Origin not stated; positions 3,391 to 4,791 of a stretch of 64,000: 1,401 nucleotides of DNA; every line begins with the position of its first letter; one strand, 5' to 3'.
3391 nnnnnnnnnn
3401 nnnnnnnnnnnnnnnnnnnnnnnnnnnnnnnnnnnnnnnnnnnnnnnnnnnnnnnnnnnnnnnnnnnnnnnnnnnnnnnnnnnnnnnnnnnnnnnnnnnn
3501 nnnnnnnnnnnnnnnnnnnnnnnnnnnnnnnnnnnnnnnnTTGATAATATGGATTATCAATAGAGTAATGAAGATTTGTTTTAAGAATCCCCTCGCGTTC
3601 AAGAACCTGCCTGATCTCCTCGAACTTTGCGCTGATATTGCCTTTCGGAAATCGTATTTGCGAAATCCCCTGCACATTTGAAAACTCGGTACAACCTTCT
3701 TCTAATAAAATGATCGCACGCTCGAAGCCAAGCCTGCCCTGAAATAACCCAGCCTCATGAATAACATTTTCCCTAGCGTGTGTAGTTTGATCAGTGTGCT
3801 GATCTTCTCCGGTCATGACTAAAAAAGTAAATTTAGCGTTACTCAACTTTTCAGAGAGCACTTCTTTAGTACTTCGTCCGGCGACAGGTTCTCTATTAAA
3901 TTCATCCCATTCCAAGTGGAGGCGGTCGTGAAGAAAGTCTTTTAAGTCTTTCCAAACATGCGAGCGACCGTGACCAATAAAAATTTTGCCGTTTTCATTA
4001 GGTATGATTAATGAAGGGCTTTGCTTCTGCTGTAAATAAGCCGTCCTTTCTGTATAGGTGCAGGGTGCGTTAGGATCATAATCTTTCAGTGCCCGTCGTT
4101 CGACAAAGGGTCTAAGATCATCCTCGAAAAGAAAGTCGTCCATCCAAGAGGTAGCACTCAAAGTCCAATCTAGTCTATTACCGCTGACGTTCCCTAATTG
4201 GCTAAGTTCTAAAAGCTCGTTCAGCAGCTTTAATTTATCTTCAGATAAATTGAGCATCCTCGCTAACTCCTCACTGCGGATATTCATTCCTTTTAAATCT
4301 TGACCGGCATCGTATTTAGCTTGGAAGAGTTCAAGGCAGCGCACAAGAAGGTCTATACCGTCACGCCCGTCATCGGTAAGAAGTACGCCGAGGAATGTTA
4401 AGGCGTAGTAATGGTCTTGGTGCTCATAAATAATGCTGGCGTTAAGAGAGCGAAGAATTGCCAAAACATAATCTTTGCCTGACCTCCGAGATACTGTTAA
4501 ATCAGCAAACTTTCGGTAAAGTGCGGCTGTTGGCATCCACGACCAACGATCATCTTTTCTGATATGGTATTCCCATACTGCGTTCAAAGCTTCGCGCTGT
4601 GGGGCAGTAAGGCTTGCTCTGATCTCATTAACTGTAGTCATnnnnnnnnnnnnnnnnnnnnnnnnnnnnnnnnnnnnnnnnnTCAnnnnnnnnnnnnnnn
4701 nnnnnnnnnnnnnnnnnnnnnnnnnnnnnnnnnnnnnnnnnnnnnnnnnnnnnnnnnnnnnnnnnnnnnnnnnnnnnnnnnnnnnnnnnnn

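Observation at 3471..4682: AT-rich single-gene island encoding an orphan TIR-like (Cap12/PycTIR-type) effector fused to an unknown N-terminal domain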

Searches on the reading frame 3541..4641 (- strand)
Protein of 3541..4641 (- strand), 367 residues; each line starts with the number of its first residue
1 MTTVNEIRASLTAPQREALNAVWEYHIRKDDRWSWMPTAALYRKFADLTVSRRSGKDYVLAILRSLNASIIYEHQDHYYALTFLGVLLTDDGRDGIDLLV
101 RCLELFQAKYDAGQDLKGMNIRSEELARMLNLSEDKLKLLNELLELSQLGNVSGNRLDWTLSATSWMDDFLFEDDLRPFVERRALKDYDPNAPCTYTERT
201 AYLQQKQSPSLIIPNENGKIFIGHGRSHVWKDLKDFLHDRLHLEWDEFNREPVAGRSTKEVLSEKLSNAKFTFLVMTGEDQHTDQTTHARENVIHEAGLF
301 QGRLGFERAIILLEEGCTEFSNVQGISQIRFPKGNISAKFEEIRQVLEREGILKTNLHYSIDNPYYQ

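Call 4: search_protein_families(library=pfam, proteins=[window:3541-4641:-], max_evalue=0.1)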
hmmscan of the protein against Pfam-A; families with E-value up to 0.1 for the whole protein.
window:3541-4641:- (367 aa): 1 family
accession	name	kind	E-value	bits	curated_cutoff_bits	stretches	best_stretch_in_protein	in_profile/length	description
PF10137.14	CAP12-PCTIR_TIR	-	1.4e-22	80.4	24.7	1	219-331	1-117/119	CAP12/Pycsar effector protein, TIR domain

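Call 5: search_protein_families(library=padloc, proteins=[window:3541-4641:-], max_evalue=1)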
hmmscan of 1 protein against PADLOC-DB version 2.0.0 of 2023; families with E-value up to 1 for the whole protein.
window:3541-4641:- (367 aa): 9 families
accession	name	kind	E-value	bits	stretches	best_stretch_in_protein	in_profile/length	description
PDLC00729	Effector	-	4.9e-15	53.7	1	219-347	5-141/310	TIR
PDLC05005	PDC-S35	-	1.1e-11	42.9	1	209-335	110-241/264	-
PDLC05003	PDC-S35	-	3.1e-11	41.3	1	207-352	79-233/245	-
PDLC02371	PycTIR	-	3.4e-10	37.8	1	213-345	147-273/288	-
PDLC05004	PDC-S35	-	5.7e-10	37.2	1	205-335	107-243/265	-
PDLC00731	Effector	-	9.1e-10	36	1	254-335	193-279/306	TIR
PDLC05007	PDC-S35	-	2.3e-09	35.3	1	213-331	129-251/278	-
PDLC05006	PDC-S35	-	1.1e-07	29.5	1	205-334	70-207/231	-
PDLC00732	Effector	-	1.5e-07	28.6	1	254-333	189-273/301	TIR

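Call 6: search_protein_families(library=ncbifam, proteins=[window:3541-4641:-], max_evalue=1)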
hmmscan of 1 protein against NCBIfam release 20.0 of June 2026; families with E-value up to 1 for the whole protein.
window:3541-4641:- (367 aa): 2 families
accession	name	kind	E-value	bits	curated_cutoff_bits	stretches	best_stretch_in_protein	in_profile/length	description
NF050171.1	CDNTAsCap12CFB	equivalog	6e-10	38.8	450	1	271-348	59-142/305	CBASS system CD-NTase-associated NAD(+) hydrolase Cap12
NF050172.1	CDNTAsCap12CFB2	equivalog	7.6e-10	38.5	450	1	257-336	43-125/312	CBASS system CD-NTase-associated NAD(+) hydrolase Cap12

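Call 7: find_homologous_proteins(query=window:3541-4641:-)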
Query window:3541-4641:- (367 aa): 6737 proteins with E <= 0.001 among 8000 candidates; the best 120 are listed.
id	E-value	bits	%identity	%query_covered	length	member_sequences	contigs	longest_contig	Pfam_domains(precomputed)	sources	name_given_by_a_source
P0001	4.1e-227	771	100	92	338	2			PF10137.15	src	-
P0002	5.1e-196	669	79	99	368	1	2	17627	PF10137.15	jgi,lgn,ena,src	jgi:predicted nucleotide-binding protein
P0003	6.0e-190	649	77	99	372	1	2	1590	PF10137.15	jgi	jgi:hypothetical protein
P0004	4.1e-189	646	78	100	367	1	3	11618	PF10137.15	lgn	-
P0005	2.9e-183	627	76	97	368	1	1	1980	PF10137.15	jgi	jgi:predicted nucleotide-binding protein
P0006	6.9e-181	619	73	100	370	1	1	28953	PF10137.15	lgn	-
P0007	9.3e-153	527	66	97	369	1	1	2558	PF10137.15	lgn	-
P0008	4.8e-152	524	64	99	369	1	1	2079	PF10137.15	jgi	jgi:predicted nucleotide-binding protein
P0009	7.0e-149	514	63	99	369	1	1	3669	PF10137.15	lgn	-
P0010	2.6e-131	456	66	84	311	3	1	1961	PF10137.15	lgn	-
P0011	1.6e-78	282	58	57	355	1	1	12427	-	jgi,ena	jgi:hypothetical protein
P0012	1.7e-71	259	56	59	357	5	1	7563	-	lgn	-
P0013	2.4e-71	259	57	58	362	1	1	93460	-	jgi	jgi:hypothetical protein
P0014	1.1e-70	256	55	57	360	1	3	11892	-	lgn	-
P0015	1.5e-70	256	43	96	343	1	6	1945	PF10137.15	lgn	-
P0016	3.5e-65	238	51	57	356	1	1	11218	-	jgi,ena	jgi:hypothetical protein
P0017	2.2e-64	236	75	40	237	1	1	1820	PF10137.15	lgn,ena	-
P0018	4.8e-63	231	75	38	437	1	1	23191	PF10137.15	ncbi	-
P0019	8.6e-63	231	72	41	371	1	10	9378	PF10137.15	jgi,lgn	jgi:predicted nucleotide-binding protein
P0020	1.6e-62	230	65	42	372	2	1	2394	PF10137.15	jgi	jgi:predicted nucleotide-binding protein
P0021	2.4e-62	229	68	43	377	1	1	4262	PF10137.15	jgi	jgi:predicted nucleotide-binding protein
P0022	4.4e-62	228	70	42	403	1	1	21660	PF10137.15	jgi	jgi:predicted nucleotide-binding protein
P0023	7.6e-62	227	68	42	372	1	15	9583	PF10137.15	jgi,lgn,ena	-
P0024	1.5e-61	227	72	40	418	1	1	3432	PF10137.15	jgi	jgi:predicted nucleotide-binding protein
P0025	1.6e-61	226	66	42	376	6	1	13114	PF10137.15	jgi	jgi:predicted nucleotide-binding protein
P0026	1.7e-61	226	67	42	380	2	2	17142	PF10137.15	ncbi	ncbi:MAG: TIR domain-containing protein [Polyangiaceae bacterium]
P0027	2.1e-61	226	70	42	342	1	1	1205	PF10137.15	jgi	jgi:predicted nucleotide-binding protein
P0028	2.8e-61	226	69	42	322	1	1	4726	PF10137.15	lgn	-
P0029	2.9e-61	226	69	41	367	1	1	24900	PF10137.15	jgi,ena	jgi:predicted nucleotide-binding protein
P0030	3.9e-61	225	74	37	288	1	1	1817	PF10137.15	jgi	jgi:predicted nucleotide-binding protein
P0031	4.1e-61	225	66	43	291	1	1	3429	PF10137.15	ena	-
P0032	5.8e-61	225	70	40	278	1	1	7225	PF10137.15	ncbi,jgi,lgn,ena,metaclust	metaclust:\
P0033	7.0e-61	224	72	37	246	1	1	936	PF10137.15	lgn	-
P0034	9.8e-61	224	66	42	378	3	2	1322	PF10137.15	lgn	-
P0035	1.2e-60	224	63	46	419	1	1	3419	PF10137.15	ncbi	-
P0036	1.4e-60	223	70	41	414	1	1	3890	PF10137.15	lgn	-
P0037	1.5e-60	223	69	41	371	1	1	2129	PF10137.15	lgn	-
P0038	1.6e-60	223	68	42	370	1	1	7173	PF10137.15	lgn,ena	-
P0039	1.8e-60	223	69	40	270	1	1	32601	PF10137.15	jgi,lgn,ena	-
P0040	1.8e-60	223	73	38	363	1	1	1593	PF10137.15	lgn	-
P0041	1.9e-60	223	72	38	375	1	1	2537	PF10137.15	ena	-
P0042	2.0e-60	223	64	45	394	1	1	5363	PF10137.15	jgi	jgi:predicted nucleotide-binding protein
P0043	2.0e-60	223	67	42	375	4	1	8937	PF10137.15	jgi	jgi:hypothetical protein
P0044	2.3e-60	223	75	37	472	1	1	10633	PF10137.15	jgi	jgi:predicted nucleotide-binding protein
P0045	2.4e-60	223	63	46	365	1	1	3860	PF10137.15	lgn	-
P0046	2.8e-60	222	68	41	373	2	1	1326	PF10137.15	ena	-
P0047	3.0e-60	222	72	38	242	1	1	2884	PF10137.15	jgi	jgi:hypothetical protein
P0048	3.2e-60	222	75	37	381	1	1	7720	PF10137.15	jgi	jgi:hypothetical protein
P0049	3.4e-60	222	67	41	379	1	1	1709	PF10137.15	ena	-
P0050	3.4e-60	222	71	38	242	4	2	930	PF10137.15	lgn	-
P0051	3.5e-60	222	74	37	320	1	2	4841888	PF10137.15,PF18864.7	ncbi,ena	-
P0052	4.5e-60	222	70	38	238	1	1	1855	PF10137.15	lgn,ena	-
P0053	4.8e-60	222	69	42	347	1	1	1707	PF10137.15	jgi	jgi:predicted nucleotide-binding protein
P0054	5.1e-60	221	75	37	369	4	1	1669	PF10137.15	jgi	jgi:hypothetical protein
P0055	6.7e-60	221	64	42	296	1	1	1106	PF10137.15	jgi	jgi:predicted nucleotide-binding protein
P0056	6.8e-60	221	66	42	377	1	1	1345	PF10137.15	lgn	-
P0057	6.8e-60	221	63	43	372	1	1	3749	PF10137.15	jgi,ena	-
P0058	6.9e-60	221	65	42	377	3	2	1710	PF10137.15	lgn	-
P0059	7.5e-60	221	66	42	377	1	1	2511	PF10137.15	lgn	-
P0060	7.8e-60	221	71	37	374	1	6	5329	PF10137.15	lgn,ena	-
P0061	8.2e-60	221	75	37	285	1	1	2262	PF10137.15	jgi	jgi:predicted nucleotide-binding protein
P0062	8.6e-60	221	66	42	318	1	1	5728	PF10137.15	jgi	jgi:predicted nucleotide-binding protein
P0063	8.6e-60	221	73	38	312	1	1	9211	PF10137.15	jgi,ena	-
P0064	9.4e-60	221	63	43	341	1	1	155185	PF10137.15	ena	-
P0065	1.3e-59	220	65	43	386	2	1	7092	PF10137.15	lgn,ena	-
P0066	1.3e-59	220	69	39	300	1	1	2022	PF10137.15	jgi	jgi:predicted nucleotide-binding protein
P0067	1.4e-59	220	73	37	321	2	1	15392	PF10137.15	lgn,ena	-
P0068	1.5e-59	220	70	40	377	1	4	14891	PF10137.15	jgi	jgi:predicted nucleotide-binding protein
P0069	1.5e-59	220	71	38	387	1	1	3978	PF10137.15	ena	-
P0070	1.7e-59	220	66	42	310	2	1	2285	PF10137.15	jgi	-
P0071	2.0e-59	219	72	37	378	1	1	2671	PF10137.15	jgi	jgi:predicted nucleotide-binding protein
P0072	2.2e-59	219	69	39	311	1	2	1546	PF10137.15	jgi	jgi:predicted nucleotide-binding protein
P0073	2.2e-59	219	69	39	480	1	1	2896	PF10137.15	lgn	-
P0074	2.3e-59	219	74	37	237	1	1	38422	PF10137.15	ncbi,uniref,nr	ncbi:TIR domain-containing protein [Mesorhizobium sp. WSM4884]|uniref:TIR domain-containing protein 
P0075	2.4e-59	219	72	37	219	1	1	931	PF10137.15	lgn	-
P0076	2.4e-59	219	67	41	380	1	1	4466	PF10137.15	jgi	jgi:hypothetical protein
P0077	2.5e-59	219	68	42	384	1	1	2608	PF10137.15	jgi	jgi:predicted nucleotide-binding protein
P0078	2.6e-59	219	71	38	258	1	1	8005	PF10137.15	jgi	jgi:predicted nucleotide-binding protein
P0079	2.7e-59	219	67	42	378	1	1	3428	PF10137.15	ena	-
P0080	2.9e-59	219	67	43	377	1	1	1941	PF10137.15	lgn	-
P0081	2.9e-59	219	63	42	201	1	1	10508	PF10137.15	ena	-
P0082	3.4e-59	219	71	37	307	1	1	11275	PF10137.15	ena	-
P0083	3.6e-59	219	65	43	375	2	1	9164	PF10137.15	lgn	-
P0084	3.8e-59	219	71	40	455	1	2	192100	PF10137.15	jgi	jgi:predicted nucleotide-binding protein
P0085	3.8e-59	219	62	46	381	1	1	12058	PF10137.15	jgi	jgi:predicted nucleotide-binding protein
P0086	3.9e-59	219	69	39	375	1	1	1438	PF10137.15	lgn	-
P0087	4.6e-59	218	71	37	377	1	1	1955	PF10137.15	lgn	-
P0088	4.9e-59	218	49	67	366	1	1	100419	PF10137.15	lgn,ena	-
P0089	5.3e-59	218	70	39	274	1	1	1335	PF10137.15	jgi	jgi:predicted nucleotide-binding protein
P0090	5.6e-59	218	72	37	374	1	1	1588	PF10137.15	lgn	-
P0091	5.8e-59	218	73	37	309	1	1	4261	PF10137.15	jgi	jgi:predicted nucleotide-binding protein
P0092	6.1e-59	218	69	39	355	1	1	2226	PF10137.15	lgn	-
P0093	6.4e-59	218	64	42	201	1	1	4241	PF10137.15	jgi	jgi:predicted nucleotide-binding protein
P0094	6.8e-59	218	71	38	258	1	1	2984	PF10137.15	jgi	jgi:predicted nucleotide-binding protein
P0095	8.0e-59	217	57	52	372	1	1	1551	PF10137.15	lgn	-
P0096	8.2e-59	217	72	37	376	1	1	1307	PF10137.15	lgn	-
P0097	8.6e-59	217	73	37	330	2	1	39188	PF10137.15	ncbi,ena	-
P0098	8.8e-59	217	65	42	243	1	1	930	PF10137.15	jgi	jgi:Predicted nucleotide-binding protein containing TIR-like domain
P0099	8.9e-59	217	65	41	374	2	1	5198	PF10137.15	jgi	-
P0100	8.9e-59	217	66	42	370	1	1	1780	PF10137.15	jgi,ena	-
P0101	9.0e-59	217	72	38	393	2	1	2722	PF10137.15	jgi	jgi:predicted nucleotide-binding protein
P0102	9.2e-59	217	74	37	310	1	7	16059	PF10137.15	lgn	-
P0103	9.5e-59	217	72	39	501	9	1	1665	PF20270.4,PF10137.15,PF20269.4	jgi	-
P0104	9.7e-59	217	73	37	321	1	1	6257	PF10137.15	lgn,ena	-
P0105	1.0e-58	217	73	37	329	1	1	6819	PF10137.15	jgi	-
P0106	1.1e-58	217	65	42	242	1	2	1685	PF10137.15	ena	-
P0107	1.2e-58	217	63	45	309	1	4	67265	PF10137.15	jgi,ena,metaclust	metaclust:\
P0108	1.4e-58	217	73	37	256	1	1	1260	PF10137.15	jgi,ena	-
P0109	1.5e-58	217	63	44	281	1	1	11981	PF10137.15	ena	-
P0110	1.6e-58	217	63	43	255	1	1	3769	PF10137.15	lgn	-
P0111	1.6e-58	217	64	44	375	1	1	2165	PF10137.15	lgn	-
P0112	1.6e-58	217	64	46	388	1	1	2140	PF10137.15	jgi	jgi:predicted nucleotide-binding protein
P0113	1.6e-58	216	66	43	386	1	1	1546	PF10137.15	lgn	-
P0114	1.7e-58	216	63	43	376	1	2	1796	PF10137.15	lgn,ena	-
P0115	1.7e-58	216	64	43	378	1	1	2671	PF10137.15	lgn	-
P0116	1.7e-58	216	67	41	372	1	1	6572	PF10137.15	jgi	jgi:predicted nucleotide-binding protein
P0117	1.7e-58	216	67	41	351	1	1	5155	PF10137.15,PF07719.24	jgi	jgi:predicted nucleotide-binding protein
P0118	1.7e-58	216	65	43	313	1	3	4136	PF10137.15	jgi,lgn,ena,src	-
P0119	1.8e-58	216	71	37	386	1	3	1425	PF10137.15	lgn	-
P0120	1.9e-58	216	68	39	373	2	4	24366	PF10137.15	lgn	-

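Call 10: search_protein_families(library=pfam, proteins=[P0011, P0012, P0013, P0014, P0016, P0015, P0088, P0018, P0044], max_evalue=0.1)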
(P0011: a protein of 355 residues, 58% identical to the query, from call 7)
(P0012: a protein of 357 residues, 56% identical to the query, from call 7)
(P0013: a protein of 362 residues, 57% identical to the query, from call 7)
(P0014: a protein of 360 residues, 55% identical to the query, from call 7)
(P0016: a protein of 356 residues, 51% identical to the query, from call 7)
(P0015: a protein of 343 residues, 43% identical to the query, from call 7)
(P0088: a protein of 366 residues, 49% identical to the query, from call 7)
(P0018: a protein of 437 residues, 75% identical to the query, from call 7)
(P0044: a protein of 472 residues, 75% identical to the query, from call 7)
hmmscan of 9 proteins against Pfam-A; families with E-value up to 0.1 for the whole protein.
P0011 (355 aa): 0 families

P0012 (357 aa): 1 family
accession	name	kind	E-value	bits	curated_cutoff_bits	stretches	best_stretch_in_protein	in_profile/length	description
PF13643.11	DUF4145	-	0.021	15.3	23.1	1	244-347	11-87/88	Domain of unknown function (DUF4145)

P0013 (362 aa): 0 families

P0014 (360 aa): 1 family
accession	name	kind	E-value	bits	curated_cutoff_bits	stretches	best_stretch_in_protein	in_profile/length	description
PF13643.11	DUF4145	-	0.077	13.5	23.1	0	244-331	12-74/88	Domain of unknown function (DUF4145)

P0016 (356 aa): 1 family
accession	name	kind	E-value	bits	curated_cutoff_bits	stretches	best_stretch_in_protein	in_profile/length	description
PF13643.11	DUF4145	-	0.018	15.5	23.1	1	232-331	1-79/88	Domain of unknown function (DUF4145)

P0015 (343 aa): 2 families
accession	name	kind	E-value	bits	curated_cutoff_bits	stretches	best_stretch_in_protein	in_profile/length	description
PF10137.14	CAP12-PCTIR_TIR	-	1.1e-21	77.5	24.7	1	209-321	1-117/119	CAP12/Pycsar effector protein, TIR domain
PF02836.23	Glyco_hydro_2_C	-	0.078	12.5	21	0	223-266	35-78/302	Glycosyl hydrolases family 2, TIM barrel domain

P0088 (366 aa): 1 family
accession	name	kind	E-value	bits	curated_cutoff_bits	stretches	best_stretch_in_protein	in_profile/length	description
PF10137.14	CAP12-PCTIR_TIR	-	5.9e-21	75.1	24.7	1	231-343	1-117/119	CAP12/Pycsar effector protein, TIR domain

P0018 (437 aa): 3 families
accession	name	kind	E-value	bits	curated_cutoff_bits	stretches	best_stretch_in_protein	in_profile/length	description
PF10137.14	CAP12-PCTIR_TIR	-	9.8e-24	84.1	24.7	1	118-230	1-117/119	CAP12/Pycsar effector protein, TIR domain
PF13601.12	HTH_34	-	0.0014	19.2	27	1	369-426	15-70/80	Winged helix DNA-binding domain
PF15855.10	DUF4726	-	0.074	13.7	27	0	76-117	46-88/101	Domain of unknown function (DUF4726)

P0044 (472 aa): 1 family
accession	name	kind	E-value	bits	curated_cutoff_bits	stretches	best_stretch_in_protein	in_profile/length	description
PF10137.14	CAP12-PCTIR_TIR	-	2e-21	76.7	24.7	1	165-277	1-117/119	CAP12/Pycsar effector protein, TIR domain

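Call 12: find_encoding_contigs(protein=P0006, flank=8000, max_places=4)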
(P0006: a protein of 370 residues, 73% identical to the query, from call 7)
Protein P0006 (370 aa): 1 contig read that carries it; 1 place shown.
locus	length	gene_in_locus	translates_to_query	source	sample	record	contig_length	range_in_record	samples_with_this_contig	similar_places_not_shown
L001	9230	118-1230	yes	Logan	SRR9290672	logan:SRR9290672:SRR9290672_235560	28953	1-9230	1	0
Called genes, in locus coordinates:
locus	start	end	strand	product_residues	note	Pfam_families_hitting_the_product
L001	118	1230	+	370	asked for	PF10137:CAP12-PCTIR_TIR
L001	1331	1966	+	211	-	PF00142:Fer4_NifH (weak), PF01656:CbiA, PF06564:CBP_BcsQ (faint), PF07015:VirC1 (weak), PF09140:MipZ (weak), PF10609:ParA, PF13614:AAA_31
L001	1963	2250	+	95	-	-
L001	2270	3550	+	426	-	-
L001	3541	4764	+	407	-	PF04055:Radical_SAM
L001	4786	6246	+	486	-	PF00211:Guanylate_cyc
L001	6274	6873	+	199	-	PF01928:CYTH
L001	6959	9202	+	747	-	PF01555:N6_N4_Mtase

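Call 13: find_encoding_contigs(protein=P0002, flank=8000, max_places=4)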
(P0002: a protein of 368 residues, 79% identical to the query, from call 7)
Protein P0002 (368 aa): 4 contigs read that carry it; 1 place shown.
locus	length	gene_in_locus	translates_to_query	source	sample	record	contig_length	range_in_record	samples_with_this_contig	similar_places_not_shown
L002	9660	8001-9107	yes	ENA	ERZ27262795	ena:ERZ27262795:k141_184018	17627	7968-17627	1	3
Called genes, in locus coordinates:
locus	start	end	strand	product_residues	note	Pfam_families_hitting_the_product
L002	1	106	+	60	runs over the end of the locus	-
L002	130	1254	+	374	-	PF04055:Radical_SAM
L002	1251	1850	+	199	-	PF13640:2OG-FeII_Oxy_3, PF13661:2OG-FeII_Oxy_4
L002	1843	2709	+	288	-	-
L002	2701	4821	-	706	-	PF13289:SIR2_2, PF13374:TPR_10 (faint)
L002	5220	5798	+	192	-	-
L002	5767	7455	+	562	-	-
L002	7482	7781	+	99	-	-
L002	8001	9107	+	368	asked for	PF10137:CAP12-PCTIR_TIR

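Call 14: find_encoding_contigs(protein=P0004, flank=8000, max_places=4)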
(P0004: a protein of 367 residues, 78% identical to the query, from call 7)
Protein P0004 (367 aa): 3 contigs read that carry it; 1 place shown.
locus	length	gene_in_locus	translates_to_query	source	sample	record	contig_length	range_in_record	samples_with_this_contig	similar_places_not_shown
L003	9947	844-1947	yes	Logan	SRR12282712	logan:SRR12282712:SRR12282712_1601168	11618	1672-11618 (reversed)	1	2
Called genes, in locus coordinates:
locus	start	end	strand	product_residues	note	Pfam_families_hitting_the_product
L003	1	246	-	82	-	?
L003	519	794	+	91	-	PF13560:HTH_31 (weak), PF12844:HTH_19 (weak), PF01381:HTH_3 (weak)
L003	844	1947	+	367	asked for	PF10137:CAP12-PCTIR_TIR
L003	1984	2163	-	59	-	-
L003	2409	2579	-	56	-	PF07411:DUF1508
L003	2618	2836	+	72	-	-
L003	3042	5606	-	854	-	PF00082:Peptidase_S8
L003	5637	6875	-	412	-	PF00004:AAA, PF13238:AAA_18 (weak)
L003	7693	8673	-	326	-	PF02899:Phage_int_SAM_1, PF13495:Phage_int_SAM_4, PF00589:Phage_integrase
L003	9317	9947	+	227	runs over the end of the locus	-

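Call 15: find_encoding_contigs(protein=P0013, flank=8000, max_places=3)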
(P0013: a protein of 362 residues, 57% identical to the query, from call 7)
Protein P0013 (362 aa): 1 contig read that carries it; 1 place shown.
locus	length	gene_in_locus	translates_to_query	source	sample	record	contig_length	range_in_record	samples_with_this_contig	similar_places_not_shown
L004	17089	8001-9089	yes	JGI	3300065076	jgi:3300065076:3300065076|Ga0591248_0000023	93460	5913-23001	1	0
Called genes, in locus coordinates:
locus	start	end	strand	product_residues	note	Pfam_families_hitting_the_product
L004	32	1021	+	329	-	PF00226:DnaJ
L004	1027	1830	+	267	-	PF14020:DUF4236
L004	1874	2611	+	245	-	PF00520:Ion_trans, PF00060:Lig_chan (weak), PF07885:Ion_trans_2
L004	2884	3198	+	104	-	-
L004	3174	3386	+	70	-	-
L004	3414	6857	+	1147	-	-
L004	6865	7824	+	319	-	-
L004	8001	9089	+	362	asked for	-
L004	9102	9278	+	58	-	-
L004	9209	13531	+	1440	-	PF25199:nSTAND_NTPase5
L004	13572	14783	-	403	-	PF14281:PDDEXK_4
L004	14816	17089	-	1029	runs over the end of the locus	PF05729:NACHT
